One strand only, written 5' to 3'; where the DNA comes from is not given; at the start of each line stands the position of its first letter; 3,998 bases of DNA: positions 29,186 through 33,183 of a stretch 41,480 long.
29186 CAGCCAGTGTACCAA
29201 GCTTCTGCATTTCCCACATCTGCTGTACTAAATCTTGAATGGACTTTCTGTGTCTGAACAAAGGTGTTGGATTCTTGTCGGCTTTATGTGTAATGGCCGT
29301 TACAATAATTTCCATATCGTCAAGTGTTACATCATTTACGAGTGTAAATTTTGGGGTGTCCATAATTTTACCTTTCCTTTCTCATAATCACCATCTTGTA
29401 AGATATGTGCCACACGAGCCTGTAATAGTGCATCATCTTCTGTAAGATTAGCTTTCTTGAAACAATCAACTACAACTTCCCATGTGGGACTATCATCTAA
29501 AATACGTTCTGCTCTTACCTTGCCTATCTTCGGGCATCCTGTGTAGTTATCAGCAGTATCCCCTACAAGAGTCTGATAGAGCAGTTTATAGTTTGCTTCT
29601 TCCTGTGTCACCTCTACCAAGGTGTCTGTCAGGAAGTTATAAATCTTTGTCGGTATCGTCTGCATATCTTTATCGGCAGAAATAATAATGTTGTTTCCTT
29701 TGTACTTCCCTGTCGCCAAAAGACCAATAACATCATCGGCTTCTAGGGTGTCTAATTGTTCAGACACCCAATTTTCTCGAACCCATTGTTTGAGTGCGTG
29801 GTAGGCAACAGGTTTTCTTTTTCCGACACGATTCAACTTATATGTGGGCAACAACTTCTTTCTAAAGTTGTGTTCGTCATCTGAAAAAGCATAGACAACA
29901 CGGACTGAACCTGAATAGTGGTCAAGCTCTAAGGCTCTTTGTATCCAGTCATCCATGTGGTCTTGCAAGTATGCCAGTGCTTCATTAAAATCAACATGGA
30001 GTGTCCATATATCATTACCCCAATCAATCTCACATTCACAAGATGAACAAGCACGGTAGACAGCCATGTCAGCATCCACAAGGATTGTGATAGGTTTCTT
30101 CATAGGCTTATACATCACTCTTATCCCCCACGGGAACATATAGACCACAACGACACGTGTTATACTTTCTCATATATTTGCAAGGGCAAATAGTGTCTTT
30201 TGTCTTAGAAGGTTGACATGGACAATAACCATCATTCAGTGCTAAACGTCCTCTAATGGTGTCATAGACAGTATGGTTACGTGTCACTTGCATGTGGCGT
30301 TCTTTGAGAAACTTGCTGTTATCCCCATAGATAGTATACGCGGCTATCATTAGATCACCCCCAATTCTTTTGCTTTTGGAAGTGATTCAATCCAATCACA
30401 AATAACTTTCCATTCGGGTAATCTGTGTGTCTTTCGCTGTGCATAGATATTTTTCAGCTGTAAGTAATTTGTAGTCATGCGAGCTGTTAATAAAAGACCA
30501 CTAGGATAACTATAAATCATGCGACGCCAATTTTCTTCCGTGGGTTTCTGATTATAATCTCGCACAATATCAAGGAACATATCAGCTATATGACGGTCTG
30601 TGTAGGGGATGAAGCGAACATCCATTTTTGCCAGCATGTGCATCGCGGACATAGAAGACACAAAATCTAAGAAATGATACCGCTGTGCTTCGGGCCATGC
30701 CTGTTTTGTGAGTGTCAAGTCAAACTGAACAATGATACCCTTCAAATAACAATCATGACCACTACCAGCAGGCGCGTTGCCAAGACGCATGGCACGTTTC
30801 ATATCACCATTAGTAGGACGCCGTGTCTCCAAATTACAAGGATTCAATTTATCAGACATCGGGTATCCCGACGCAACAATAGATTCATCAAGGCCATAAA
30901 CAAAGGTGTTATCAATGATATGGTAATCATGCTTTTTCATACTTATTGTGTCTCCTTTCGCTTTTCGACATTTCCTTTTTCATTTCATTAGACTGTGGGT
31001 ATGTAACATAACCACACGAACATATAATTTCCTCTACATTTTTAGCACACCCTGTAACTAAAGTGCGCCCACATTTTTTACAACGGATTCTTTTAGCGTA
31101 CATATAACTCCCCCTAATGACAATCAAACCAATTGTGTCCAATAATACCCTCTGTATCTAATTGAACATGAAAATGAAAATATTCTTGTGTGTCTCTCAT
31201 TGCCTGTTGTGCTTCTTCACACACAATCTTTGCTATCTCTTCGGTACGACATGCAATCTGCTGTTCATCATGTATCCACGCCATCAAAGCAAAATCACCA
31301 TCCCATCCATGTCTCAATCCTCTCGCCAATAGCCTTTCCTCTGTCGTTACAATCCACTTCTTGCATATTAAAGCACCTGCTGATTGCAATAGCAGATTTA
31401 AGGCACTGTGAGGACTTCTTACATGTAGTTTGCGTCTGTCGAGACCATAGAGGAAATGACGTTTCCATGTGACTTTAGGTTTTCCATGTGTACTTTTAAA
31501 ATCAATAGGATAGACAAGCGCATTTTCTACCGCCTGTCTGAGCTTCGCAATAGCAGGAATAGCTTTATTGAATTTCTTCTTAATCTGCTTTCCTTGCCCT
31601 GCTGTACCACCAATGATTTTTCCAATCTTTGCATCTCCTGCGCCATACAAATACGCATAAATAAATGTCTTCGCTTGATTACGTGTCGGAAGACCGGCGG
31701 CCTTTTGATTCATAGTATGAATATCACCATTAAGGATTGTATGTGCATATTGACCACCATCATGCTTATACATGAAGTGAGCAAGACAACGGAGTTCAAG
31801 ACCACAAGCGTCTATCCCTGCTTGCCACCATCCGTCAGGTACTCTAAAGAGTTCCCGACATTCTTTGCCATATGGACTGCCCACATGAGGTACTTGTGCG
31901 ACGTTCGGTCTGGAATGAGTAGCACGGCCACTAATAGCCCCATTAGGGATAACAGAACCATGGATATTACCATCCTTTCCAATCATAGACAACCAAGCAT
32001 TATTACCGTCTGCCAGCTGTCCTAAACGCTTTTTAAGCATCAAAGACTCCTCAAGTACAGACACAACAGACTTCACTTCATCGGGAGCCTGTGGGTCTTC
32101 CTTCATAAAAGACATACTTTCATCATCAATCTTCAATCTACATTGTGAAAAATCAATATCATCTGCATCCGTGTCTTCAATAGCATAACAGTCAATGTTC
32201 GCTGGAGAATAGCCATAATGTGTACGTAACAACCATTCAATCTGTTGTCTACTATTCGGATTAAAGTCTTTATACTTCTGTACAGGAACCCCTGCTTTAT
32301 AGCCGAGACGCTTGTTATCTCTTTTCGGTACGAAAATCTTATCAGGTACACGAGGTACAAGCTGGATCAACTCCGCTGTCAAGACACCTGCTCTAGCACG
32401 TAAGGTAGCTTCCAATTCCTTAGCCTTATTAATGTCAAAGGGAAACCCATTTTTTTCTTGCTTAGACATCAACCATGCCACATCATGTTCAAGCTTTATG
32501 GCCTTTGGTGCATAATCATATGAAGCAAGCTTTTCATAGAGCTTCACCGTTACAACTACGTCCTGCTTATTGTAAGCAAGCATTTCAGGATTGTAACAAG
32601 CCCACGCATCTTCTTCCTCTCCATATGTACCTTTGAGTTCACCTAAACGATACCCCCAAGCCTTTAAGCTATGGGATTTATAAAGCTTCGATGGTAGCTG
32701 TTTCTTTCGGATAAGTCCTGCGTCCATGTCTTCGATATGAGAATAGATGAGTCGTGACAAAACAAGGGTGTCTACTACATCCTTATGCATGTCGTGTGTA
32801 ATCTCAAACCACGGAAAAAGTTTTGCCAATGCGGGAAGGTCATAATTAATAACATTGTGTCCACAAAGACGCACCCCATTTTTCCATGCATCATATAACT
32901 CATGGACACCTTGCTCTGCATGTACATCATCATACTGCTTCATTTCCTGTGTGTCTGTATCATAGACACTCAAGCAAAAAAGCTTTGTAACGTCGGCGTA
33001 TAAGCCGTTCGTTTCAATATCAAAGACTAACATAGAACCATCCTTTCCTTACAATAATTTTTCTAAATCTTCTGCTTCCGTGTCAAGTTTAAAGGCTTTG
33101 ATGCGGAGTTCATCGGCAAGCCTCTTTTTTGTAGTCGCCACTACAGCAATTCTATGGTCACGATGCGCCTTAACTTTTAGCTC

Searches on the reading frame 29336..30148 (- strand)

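Call 22: search_protein_families(library=pfam, proteins=[window:29336-30148:-], max_evalue=0.001)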
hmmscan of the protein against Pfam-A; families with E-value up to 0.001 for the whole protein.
window:29336-30148:- (270 aa): 2 families
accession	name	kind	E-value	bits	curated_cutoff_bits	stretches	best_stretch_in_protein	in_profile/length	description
PF02739.22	5_3_exonuc_N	-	1.1e-10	41.9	34.3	1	83-170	51-143/164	5'-3' exonuclease, N-terminal resolvase-like domain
PF01367.25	5_3_exonuc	-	2.1e-06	28.6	40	1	191-234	9-52/97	5'-3' exonuclease, C-terminal SAM fold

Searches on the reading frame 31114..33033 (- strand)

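Call 22: search_protein_families(library=pfam, proteins=[window:31114-33033:-], max_evalue=0.001)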
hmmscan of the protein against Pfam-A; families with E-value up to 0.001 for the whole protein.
window:31114-33033:- (639 aa): 2 families
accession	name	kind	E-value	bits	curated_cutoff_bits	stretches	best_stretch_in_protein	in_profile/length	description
PF00476.26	DNA_pol_A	-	8.8e-32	110.9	34.3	1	323-636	75-380/381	DNA polymerase family A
PF13482.12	RNase_H_2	-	8e-09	36.1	22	1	3-169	2-164/165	RNase_H superfamily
